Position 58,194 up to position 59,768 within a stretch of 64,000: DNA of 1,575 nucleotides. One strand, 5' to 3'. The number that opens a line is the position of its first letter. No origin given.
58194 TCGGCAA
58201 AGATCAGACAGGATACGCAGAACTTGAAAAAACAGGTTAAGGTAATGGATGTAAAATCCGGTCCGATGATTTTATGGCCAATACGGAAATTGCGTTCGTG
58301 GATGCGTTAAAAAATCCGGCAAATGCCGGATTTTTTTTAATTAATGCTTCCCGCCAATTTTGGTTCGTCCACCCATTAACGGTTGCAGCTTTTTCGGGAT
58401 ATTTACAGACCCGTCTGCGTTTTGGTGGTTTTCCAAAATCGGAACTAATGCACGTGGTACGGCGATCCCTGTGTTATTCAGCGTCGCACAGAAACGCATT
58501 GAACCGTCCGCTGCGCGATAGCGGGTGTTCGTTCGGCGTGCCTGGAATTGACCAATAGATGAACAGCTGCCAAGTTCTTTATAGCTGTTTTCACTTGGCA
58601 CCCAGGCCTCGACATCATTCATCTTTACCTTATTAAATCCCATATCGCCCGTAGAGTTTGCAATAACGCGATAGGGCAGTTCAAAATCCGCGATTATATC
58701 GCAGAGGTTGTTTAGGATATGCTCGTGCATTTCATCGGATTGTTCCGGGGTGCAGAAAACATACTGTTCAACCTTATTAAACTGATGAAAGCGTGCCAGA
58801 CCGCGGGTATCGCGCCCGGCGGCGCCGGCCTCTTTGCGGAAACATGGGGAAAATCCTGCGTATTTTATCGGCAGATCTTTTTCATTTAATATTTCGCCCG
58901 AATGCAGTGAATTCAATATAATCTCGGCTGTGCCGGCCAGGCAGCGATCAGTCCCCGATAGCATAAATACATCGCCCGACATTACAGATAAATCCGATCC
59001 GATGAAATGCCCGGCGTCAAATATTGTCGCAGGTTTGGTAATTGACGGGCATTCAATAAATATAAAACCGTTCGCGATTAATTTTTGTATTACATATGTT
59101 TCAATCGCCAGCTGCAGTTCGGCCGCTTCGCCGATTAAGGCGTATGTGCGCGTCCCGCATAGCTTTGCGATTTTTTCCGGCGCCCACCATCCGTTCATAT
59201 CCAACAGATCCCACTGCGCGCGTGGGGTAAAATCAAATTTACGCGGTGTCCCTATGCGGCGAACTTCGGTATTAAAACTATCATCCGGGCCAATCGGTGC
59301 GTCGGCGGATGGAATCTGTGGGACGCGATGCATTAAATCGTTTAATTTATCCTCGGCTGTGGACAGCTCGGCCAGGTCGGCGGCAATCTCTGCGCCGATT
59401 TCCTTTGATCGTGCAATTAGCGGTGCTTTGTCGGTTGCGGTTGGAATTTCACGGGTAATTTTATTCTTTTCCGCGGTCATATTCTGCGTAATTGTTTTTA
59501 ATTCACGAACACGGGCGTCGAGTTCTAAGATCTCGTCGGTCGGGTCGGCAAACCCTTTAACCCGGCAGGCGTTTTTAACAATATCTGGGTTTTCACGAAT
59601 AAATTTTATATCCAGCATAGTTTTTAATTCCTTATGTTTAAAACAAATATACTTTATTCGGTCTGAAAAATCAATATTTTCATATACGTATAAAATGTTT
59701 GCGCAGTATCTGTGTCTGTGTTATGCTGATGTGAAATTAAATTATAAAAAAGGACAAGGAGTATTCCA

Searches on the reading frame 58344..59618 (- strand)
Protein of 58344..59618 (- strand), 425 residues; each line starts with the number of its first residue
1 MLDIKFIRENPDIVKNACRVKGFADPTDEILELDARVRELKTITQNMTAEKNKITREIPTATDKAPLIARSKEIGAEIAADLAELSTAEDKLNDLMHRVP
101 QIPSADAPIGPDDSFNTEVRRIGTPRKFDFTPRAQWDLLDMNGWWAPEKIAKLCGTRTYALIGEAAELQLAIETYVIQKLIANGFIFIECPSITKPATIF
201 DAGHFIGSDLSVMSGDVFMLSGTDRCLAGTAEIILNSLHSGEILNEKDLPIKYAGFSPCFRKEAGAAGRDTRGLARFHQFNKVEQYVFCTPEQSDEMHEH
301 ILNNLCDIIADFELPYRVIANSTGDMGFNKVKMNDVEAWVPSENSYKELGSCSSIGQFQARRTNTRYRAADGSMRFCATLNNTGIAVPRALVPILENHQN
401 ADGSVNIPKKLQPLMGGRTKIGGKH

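Call 32: search_protein_families(library=ncbifam, proteins=[window:58344-59618:-], max_evalue=1e-10)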
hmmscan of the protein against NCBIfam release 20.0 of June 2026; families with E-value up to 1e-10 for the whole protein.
window:58344-59618:- (425 aa): 1 family
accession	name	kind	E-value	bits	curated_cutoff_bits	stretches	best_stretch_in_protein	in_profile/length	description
TIGR00414.1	serS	equivalog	3e-118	395.5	301.65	1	1-415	1-418/418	serine--tRNA ligase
